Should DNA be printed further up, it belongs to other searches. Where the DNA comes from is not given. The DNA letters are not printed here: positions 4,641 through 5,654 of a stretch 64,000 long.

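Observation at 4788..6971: Extracellular NHL beta-propeller and TPR-like region fused to a Yip1-family membrane domain, inside a sugar ABC operon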

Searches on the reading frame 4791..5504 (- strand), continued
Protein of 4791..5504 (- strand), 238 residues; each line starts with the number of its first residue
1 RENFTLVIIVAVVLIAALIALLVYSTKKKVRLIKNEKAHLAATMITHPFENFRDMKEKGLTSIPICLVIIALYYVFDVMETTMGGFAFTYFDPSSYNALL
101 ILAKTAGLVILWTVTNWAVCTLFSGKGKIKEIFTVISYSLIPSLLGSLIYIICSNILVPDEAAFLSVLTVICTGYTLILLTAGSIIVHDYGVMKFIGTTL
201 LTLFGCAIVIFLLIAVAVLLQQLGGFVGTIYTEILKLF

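Call 73: find_homologous_proteins(query=A5, max_evalue=0.00001)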
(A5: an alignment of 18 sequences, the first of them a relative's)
Query A5 (18 sequences) (205 aa, profile of the alignment): 212 proteins with E <= 0.00001 among 8000 candidates; the best 120 are listed.
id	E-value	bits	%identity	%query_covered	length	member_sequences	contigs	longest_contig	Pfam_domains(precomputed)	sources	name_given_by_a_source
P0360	9.1e-74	265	30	97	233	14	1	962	PF04893.23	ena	-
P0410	9.9e-73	262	31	98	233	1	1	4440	PF04893.23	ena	-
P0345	1.4e-71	258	31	96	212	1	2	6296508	PF04893.23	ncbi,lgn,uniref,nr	ncbi:hypothetical protein FHS15_000095 [Paenibacillus castaneae]|uniref:Yip1 family protein n=1 Tax=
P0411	5.7e-71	256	34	96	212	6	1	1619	PF04893.23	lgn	-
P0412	2.4e-70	254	38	97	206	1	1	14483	PF04893.23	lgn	-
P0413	4.2e-69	250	33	96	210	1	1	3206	PF04893.23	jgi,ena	-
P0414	6.2e-69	250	32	96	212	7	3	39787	PF04893.23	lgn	-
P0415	1.1e-68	249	36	95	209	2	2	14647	PF04893.23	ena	-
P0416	5.1e-68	247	36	96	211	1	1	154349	PF04893.23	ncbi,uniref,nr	ncbi:Yip1 family protein [Paenibacillus sp. LHD-117]|uniref:Yip1 family protein n=1 Tax=Paenibacillu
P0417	5.3e-68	247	32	96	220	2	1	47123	PF04893.23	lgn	-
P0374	6.7e-68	246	100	100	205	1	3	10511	PF04893.23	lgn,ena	-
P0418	9.9e-68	246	31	96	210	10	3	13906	PF04893.23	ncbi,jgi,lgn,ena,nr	ncbi:MAG TPA: Yip1 family protein [Candidatus Udaeobacter sp.]|nr:Yip1 family protein [Candidatus Ud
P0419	1.0e-67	246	31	94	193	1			PF04893.23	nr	nr:YIP1 family protein [Paenibacillus castaneae]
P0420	1.1e-67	246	35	96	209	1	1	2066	PF04893.23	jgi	jgi:hypothetical protein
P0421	1.2e-67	245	33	96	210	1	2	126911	PF04893.23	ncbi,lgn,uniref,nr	ncbi:YIP1 family protein [Paenibacillus alkaliterrae]|uniref:YIP1 family protein n=1 Tax=Paenibacill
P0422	1.4e-67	245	37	100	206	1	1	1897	PF04893.23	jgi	jgi:hypothetical protein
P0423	2.3e-66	241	38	95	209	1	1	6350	PF04893.23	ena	-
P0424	2.8e-66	241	36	100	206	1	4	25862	PF04893.23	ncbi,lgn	-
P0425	3.3e-66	241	31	96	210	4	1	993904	PF04893.23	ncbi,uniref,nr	ncbi:YIP1 family protein [Bacillus sp. FJAT-26390]|uniref:YIP1 family protein n=1 Tax=Bacillus sp. F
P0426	9.7e-66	239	33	96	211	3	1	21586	PF04893.23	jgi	jgi:hypothetical protein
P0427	1.7e-65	238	37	95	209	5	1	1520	PF04893.23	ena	-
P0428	1.8e-65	238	32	98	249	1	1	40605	PF04893.23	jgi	jgi:hypothetical protein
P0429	3.1e-65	238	32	81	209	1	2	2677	PF04893.23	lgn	-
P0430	4.8e-65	237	35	78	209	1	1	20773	PF04893.23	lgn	-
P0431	5.1e-65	237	34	95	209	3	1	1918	PF04893.23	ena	-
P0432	8.1e-65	236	33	100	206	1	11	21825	PF04893.23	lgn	-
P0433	2.5e-64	235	37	96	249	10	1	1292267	PF04893.23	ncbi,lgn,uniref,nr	ncbi:Yip1 family protein [Paenibacillus camelliae]|uniref:Yip1 family protein n=1 Tax=Paenibacillus 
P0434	3.1e-64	234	31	96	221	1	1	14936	PF04893.23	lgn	-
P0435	3.6e-64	234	34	97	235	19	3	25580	PF04893.23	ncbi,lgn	-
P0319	8.5e-64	233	37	98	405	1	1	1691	PF04893.23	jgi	jgi:tetratricopeptide (TPR) repeat protein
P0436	1.1e-61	226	71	98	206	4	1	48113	PF04893.23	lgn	-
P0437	6.4e-61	223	35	98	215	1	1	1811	PF04893.23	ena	-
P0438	1.1e-60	223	33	97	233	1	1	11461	PF04893.23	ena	-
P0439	2.1e-60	222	69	100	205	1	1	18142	PF04893.23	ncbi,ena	-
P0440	6.4e-60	220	42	99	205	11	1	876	PF04893.23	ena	-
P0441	1.0e-59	220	36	98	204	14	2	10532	PF04893.23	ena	-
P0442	1.2e-58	216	37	81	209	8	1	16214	PF04893.23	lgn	-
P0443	4.1e-58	214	35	100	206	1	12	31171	PF04893.23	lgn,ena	-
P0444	6.4e-58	214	36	96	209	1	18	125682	PF04893.23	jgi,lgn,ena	-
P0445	2.6e-57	212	39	100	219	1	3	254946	PF04893.23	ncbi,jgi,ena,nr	ncbi:MAG: YIP1 family protein [Treponema sp.]|nr:YIP1 family protein [Treponema sp.] MCL2272072.1 YI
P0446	3.2e-57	211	32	97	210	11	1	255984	PF04893.23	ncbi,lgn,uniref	ncbi:Yip1 family protein [Cohnella sp.]|uniref:Yip1 family protein n=1 Tax=Cohnella sp. TaxID=188342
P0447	4.8e-57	211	38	81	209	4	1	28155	PF04893.23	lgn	-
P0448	2.8e-56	208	38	98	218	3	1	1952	PF04893.23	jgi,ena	-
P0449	2.9e-56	208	35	96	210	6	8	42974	PF04893.23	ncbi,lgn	-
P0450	2.9e-56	208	37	100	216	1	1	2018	PF04893.23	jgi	jgi:hypothetical protein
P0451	4.2e-56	208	37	98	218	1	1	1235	PF04893.23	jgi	jgi:hypothetical protein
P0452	5.5e-56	207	36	96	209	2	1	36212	PF04893.23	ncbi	-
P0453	6.8e-56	207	35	100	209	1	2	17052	PF04893.23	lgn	-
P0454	1.1e-55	206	35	100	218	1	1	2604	PF04893.23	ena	-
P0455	1.2e-55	206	35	100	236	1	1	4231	PF04893.23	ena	-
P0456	1.4e-55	206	36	100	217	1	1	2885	PF04893.23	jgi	jgi:hypothetical protein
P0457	1.7e-55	206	38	98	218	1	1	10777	PF04893.23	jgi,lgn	jgi:hypothetical protein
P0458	2.1e-55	205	38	98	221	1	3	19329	PF04893.23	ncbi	-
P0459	2.5e-55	205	35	99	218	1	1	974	PF04893.23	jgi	-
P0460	3.0e-55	205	35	100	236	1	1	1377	PF04893.23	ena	-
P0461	3.4e-55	205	35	100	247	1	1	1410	PF04893.23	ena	-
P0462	3.4e-55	205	36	100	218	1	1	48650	PF04893.23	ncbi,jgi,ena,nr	ncbi:MAG: YIP1 family protein [Treponema sp.]|nr:YIP1 family protein [Treponema sp.]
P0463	3.7e-55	205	35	98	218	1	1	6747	PF04893.23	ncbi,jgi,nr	ncbi:MAG: YIP1 family protein [Treponema sp.]|jgi:hypothetical protein|nr:YIP1 family protein [Trepo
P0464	3.8e-55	205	36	100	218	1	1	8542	PF04893.23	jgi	-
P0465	4.0e-55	205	36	100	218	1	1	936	PF04893.23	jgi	-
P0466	4.1e-55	205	36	98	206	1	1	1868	PF04893.23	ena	-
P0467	6.0e-55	204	36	100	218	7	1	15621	PF04893.23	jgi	-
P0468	8.1e-55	204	32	100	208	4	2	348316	PF04893.23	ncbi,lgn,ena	-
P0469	1.1e-54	203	37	98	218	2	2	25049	PF04893.23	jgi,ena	-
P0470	1.1e-54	203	36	100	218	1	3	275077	PF04893.23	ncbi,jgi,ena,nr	ncbi:MAG: YIP1 family protein [Treponema sp.]|nr:YIP1 family protein [Treponema sp.] MCL2252089.1 YI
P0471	1.1e-54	203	35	100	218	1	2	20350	PF04893.23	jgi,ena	-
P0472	1.2e-54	203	37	100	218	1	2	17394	PF04893.23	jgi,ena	-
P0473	1.4e-54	203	36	98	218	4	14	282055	PF04893.23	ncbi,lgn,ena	ncbi:MAG: Yip1 domain-containing protein [Lachnoclostridium sp.]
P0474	1.6e-54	203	36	98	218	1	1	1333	PF04893.23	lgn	-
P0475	2.0e-54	202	32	91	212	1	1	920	PF04893.23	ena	-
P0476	2.3e-54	202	31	98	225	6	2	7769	PF04893.23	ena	-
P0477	2.4e-54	202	34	98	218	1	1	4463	PF04893.23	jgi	-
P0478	2.4e-54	202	34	98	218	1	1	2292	PF04893.23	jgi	-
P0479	2.6e-54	202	35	100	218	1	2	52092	PF04893.23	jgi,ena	-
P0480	2.9e-54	202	33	94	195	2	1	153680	PF04893.23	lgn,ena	-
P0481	3.0e-54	202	37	98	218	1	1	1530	PF04893.23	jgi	jgi:hypothetical protein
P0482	3.0e-54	202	38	98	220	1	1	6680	PF04893.23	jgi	jgi:hypothetical protein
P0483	3.7e-54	201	36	98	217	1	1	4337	PF04893.23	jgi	jgi:hypothetical protein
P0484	4.1e-54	201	30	98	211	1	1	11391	PF04893.23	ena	-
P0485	4.3e-54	201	37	100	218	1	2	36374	PF04893.23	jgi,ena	-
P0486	5.3e-54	201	35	98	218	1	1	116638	PF04893.23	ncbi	ncbi:MAG: YIP1 family protein [Lachnospiraceae bacterium]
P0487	5.9e-54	201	37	100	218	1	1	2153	PF04893.23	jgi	jgi:hypothetical protein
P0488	6.1e-54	201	34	98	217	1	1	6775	PF04893.23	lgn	-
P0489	6.7e-54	201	31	98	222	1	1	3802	PF04893.23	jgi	jgi:hypothetical protein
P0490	7.3e-54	200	32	77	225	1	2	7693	PF04893.23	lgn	-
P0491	7.4e-54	200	35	98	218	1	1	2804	PF04893.23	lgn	-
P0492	8.1e-54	200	38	98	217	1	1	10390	PF04893.23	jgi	jgi:hypothetical protein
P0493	8.4e-54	200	34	99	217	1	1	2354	PF04893.23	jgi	jgi:hypothetical protein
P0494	8.6e-54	200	34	98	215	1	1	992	PF04893.23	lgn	-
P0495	9.8e-54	200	35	94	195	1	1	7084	PF04893.23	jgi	jgi:hypothetical protein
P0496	1.0e-53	200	32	98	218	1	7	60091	PF04893.23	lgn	-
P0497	1.0e-53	200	35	98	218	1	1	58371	PF04893.23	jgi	jgi:hypothetical protein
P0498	1.1e-53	200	33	98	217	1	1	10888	PF04893.23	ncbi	-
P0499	1.2e-53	200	31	98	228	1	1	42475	PF04893.23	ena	-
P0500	1.2e-53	200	36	100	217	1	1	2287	PF04893.23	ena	-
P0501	1.2e-53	200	33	98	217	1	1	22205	PF04893.23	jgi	jgi:hypothetical protein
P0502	1.3e-53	200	36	98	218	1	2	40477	PF04893.23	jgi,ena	-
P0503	1.5e-53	199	33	98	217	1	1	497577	PF04893.23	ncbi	-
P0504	1.6e-53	199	37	98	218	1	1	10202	PF04893.23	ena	-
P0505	1.7e-53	199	35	100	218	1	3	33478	PF04893.23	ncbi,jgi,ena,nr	ncbi:MAG: YIP1 family protein [Treponema sp.]|nr:YIP1 family protein [Treponema sp.]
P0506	1.7e-53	199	32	98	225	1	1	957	PF04893.23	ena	-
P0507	2.1e-53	199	33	98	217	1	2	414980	PF04893.23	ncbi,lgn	-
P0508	2.1e-53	199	35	98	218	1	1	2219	PF04893.23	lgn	-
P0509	2.1e-53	199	37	98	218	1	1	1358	PF04893.23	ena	-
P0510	2.1e-53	199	32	85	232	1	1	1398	PF04893.23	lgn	-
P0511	2.2e-53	199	36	98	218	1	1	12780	PF04893.23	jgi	-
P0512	2.3e-53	199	36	98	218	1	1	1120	PF04893.23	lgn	-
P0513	2.3e-53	199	33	100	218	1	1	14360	PF04893.23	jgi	-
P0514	2.7e-53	199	35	98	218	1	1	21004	PF04893.23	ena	-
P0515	2.7e-53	199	36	98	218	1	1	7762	PF04893.23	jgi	jgi:hypothetical protein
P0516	2.9e-53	198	33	100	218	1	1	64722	PF04893.23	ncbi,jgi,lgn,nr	ncbi:MAG: YIP1 family protein [Treponema sp.]|jgi:hypothetical protein|nr:YIP1 family protein [Trepo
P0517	3.1e-53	198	34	98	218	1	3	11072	PF04893.23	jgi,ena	-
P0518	3.2e-53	198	36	100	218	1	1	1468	PF04893.23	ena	-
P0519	3.4e-53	198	34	99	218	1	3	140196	PF04893.23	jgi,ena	-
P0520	3.6e-53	198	34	99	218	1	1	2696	PF04893.23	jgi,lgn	jgi:hypothetical protein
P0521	3.7e-53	198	32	98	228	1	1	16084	PF04893.23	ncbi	-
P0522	4.1e-53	198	35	96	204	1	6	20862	PF04893.23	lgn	-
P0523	4.4e-53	198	36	98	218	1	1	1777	PF04893.23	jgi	jgi:hypothetical protein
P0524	4.5e-53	198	37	98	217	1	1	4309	PF04893.23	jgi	-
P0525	4.5e-53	198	37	99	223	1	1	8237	PF04893.23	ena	-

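Call 74: find_encoding_contigs(protein=P0345, flank=10000, max_places=1)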
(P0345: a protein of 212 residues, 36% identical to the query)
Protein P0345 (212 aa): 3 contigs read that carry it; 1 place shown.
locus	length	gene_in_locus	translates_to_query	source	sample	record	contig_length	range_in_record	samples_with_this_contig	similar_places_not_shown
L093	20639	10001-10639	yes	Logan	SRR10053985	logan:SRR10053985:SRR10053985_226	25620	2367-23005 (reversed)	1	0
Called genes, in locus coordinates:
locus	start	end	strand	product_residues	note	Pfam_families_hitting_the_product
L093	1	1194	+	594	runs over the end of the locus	PF02743:dCache_1, PF17201:Cache_3-Cache_2 (weak), PF00672:HAMP (faint), PF06580:His_kinase, PF02518:HATPase_c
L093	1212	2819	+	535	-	PF00072:Response_reg, PF00165:HTH_AraC, PF12833:HTH_18, PF00165:HTH_AraC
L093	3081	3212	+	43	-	-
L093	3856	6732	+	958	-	PF01547:SBP_bac_1, PF13416:SBP_bac_8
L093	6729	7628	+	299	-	PF00528:BPD_transp_1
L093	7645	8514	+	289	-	PF00528:BPD_transp_1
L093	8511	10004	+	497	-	PF01436:NHL (faint)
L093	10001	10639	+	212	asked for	PF04893:Yip1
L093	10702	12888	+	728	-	PF18952:DUF5696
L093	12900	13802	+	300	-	PF00528:BPD_transp_1 (weak)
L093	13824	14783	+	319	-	PF00528:BPD_transp_1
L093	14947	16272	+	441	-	-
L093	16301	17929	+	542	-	PF00251:Glyco_hydro_32N, PF22847:Glyco_hydro_43_rel (weak), PF04616:Glyco_hydro_43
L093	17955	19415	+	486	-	PF00251:Glyco_hydro_32N, PF08244:Glyco_hydro_32C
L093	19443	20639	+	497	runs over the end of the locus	PF00251:Glyco_hydro_32N, PF04616:Glyco_hydro_43 (faint), PF08244:Glyco_hydro_32C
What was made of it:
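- In Paenibacillus a separate Cache histidine kinase plus an AraC-type response regulator is present (call 74).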

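Call 75: find_encoding_contigs(protein=P0470, flank=10000, max_places=1)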
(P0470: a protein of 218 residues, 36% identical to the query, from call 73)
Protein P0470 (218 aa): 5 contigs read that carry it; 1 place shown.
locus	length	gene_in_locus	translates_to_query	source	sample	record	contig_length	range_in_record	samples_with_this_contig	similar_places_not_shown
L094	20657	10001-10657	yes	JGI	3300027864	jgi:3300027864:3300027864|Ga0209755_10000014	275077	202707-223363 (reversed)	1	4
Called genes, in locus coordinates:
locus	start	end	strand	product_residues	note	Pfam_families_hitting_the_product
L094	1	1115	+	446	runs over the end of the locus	PF00275:EPSP_synthase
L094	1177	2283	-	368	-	PF08547:CIA30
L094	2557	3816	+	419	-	PF00150:Cellulase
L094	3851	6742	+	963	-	PF01547:SBP_bac_1, PF13416:SBP_bac_8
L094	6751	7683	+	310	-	PF00528:BPD_transp_1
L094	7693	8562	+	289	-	PF00528:BPD_transp_1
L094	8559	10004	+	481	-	PF01436:NHL (faint), PF07719:TPR_2 (faint), PF13432:TPR_16 (weak)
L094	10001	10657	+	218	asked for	PF04893:Yip1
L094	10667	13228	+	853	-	PF18952:DUF5696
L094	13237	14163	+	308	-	-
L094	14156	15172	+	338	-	PF00528:BPD_transp_1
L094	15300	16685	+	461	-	PF13416:SBP_bac_8, PF01547:SBP_bac_1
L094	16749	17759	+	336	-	PF04041:Glyco_hydro_130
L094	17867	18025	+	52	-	-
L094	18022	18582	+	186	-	-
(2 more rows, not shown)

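Call 76: find_encoding_contigs(protein=P0473, flank=10000, max_places=1)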
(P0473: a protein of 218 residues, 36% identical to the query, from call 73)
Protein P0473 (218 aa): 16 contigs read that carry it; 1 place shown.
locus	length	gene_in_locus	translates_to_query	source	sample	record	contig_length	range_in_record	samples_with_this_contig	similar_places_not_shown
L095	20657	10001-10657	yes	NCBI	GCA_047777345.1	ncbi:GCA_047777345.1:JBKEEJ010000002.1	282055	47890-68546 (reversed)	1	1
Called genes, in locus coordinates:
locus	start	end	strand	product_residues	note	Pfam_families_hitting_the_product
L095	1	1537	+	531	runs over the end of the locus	PF04616:Glyco_hydro_43, PF17851:GH43_C2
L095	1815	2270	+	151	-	PF01797:Y1_Tnp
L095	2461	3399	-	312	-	PF07883:Cupin_2 (faint), PF00165:HTH_AraC, PF12833:HTH_18, PF00165:HTH_AraC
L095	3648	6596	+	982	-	PF01547:SBP_bac_1, PF13416:SBP_bac_8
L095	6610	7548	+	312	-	PF00528:BPD_transp_1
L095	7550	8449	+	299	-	PF00528:BPD_transp_1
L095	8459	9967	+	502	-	PF01436:NHL (faint), PF07719:TPR_2 (faint)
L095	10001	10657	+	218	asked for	PF04893:Yip1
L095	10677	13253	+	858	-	PF18952:DUF5696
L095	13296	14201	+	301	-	PF00528:BPD_transp_1 (weak)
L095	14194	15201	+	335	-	PF00528:BPD_transp_1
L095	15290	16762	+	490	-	PF01547:SBP_bac_1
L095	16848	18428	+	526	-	PF04616:Glyco_hydro_43, PF17851:GH43_C2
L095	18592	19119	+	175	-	PF02572:CobA_CobO_BtuR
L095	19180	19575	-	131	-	PF12844:HTH_19, PF13560:HTH_31 (weak), PF01381:HTH_3, PF13443:HTH_26 (weak), PF07022:Phage_CI_repr (weak)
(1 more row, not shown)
